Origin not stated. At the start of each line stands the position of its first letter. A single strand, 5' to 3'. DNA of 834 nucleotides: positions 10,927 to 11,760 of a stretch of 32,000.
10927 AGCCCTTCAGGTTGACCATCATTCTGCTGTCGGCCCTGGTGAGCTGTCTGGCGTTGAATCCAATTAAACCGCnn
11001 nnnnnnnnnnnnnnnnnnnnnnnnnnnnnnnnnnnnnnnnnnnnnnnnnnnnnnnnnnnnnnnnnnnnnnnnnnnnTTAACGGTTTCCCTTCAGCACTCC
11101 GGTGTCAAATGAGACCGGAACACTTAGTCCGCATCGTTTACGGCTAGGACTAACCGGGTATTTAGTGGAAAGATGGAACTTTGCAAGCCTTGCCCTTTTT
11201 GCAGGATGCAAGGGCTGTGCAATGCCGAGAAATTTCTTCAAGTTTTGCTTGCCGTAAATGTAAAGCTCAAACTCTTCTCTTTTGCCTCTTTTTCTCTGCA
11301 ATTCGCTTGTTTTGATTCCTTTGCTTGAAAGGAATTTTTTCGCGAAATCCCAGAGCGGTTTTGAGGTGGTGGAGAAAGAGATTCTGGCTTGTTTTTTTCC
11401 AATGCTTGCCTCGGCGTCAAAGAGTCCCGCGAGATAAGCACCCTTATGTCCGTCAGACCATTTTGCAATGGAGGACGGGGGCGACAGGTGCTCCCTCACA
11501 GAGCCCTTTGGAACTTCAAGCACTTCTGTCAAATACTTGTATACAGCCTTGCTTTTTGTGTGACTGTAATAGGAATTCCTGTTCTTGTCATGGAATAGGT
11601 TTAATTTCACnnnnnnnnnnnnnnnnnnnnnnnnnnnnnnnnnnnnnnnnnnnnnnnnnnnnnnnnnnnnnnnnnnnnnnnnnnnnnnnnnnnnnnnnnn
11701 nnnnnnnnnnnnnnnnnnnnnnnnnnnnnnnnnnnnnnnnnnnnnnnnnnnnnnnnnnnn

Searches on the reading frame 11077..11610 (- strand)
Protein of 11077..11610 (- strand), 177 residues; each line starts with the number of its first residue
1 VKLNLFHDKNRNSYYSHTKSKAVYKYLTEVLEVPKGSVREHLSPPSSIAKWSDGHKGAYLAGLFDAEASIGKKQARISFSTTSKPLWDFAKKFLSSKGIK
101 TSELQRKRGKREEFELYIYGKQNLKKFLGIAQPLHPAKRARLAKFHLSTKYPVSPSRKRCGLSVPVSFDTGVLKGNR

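Call 71: search_protein_families(library=pfam, proteins=[window:11077-11610:-], max_evalue=0.01)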
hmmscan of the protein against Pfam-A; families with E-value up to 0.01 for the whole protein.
window:11077-11610:- (177 aa): 1 family
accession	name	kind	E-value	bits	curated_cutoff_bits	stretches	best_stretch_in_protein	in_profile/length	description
PF14528.11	LAGLIDADG_3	-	1e-12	48.5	22.5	1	57-128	4-78/82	LAGLIDADG-like domain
